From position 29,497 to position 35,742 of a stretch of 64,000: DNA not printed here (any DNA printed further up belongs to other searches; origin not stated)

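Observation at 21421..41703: About 20 kb island of six consecutive giant secreted proteins: peptidases C25 and S8, a pseudo-C25 giant, a BNR propeller, a DUF2341/LamG protein and an SBBP propeller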

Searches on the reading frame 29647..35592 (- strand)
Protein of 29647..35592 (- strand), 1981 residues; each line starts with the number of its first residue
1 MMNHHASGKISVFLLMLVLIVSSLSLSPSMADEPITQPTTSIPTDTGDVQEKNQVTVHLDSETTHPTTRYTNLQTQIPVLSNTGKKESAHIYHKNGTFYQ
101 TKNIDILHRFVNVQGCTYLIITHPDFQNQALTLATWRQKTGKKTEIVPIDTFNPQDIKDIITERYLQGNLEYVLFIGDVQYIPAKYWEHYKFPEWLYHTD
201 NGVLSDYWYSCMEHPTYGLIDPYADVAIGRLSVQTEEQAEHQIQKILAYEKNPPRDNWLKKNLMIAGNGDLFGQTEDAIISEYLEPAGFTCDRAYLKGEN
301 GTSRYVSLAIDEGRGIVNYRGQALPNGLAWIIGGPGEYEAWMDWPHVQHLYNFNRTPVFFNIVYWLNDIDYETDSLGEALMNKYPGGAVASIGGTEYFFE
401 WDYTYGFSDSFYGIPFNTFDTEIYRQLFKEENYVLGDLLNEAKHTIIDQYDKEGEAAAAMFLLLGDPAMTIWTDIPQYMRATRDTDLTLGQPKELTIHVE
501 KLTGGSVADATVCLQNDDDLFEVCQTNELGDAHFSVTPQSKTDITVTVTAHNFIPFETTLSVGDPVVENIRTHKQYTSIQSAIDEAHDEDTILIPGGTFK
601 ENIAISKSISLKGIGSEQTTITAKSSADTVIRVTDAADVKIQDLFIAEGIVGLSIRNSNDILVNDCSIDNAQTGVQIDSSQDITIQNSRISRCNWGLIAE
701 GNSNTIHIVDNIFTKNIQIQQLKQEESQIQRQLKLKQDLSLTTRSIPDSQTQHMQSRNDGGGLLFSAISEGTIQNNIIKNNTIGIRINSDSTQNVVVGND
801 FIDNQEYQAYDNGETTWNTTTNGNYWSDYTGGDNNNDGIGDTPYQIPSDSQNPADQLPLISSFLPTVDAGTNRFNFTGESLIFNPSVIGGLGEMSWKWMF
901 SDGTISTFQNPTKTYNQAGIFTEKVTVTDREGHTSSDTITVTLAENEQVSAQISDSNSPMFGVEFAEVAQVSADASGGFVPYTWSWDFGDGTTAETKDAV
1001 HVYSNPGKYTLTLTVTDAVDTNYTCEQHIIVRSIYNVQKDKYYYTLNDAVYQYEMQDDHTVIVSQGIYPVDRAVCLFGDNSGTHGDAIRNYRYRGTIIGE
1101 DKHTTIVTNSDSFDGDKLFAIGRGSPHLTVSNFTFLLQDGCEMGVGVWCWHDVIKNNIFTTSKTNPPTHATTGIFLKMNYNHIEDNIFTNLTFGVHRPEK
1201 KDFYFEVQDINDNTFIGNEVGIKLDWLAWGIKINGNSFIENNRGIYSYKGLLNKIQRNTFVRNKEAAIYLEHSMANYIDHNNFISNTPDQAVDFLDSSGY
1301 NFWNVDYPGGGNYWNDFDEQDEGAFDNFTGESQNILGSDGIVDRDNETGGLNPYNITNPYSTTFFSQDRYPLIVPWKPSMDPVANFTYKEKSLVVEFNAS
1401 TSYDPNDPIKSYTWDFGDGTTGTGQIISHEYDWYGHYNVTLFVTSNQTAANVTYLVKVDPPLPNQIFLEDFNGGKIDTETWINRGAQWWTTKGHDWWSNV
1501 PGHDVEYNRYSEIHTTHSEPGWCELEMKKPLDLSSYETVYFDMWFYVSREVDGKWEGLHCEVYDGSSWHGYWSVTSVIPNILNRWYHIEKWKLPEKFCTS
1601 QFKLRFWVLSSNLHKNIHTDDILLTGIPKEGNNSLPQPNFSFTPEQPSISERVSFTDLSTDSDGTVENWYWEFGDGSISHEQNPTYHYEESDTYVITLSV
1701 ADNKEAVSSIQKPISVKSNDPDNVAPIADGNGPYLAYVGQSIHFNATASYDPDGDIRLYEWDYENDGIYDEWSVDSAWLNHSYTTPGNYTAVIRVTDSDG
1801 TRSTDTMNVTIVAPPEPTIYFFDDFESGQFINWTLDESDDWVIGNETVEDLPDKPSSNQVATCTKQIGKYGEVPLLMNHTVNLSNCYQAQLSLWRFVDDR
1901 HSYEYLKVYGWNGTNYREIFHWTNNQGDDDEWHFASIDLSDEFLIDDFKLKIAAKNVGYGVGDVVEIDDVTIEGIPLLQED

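Call 3: search_protein_families(library=pfam, proteins=[window:29647-35592:-], max_evalue=0.01)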
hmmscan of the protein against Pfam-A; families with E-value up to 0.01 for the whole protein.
window:29647-35592:- (1981 aa): 6 families
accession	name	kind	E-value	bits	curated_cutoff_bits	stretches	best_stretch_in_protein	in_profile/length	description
PF18911.6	PKD_4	-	6.5e-72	238.1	27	5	1382-1452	4-77/85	PKD domain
PF01364.23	Peptidase_C25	-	6.3e-51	174.2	23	1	118-470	1-373/374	Peptidase family C25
PF00801.26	PKD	-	1.6e-42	143.8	23.5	5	980-1019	28-69/80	PKD domain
PF05048.19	NosD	-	2.5e-32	112.5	23.6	4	621-831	10-212/212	Periplasmic copper-binding protein (NosD)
PF13229.12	Beta_helix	-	2.7e-21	76.3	25.9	2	618-716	38-137/158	Right handed beta helix region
PF22352.2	K319L-like_PKD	-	1.3e-11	44.7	27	1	1740-1811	12-84/84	K319L-like, PKD domain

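Call 16: search_protein_families(library=ncbifam, proteins=[window:29647-35592:-], max_evalue=0.1)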
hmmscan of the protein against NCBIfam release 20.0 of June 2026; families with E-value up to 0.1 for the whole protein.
window:29647-35592:- (1981 aa): 7 families
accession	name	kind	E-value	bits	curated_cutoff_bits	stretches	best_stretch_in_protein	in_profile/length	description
TIGR04247.1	NosD_copper_fam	subfamily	1.2e-38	132.7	300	5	748-859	229-341/377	nitrous oxide reductase family maturation protein NosD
NF033707.1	T9SS_sortase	equivalog_domain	6.1e-24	83.8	420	1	73-473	323-734/1095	type IX secretion system sortase PorU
TIGR00864.1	PCC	subfamily_domain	1.9e-12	44.5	1861.4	3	860-1025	1052-1214/2700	polycystin cation channel protein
NF052324.1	PorU_rel_Nterm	equivalog_domain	1.1e-08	33.8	450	1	221-479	523-774/879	putative type IX secretion system sortase PorU2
NF058578.1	CPR_pilus_PamR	equivalog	4.1e-08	32.5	300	1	936-1019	131-226/297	pilus system RbmA-like protein PamR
TIGR03769.1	P_ac_wall_RPT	domain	0.0014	19.1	30.9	0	1780-1812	6-40/41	TIGR03769 domain-containing protein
TIGR03804.1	para_beta_helix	repeat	0.0069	16.1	19.45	2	1253-1287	10-43/44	parallel beta-helix repeat protein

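Call 53: find_encoding_contigs(protein=window:29647-35592:-, flank=2000, max_places=3)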
Protein window:29647-35592:- (1981 aa): no gene with exactly this product is on record in the collection.
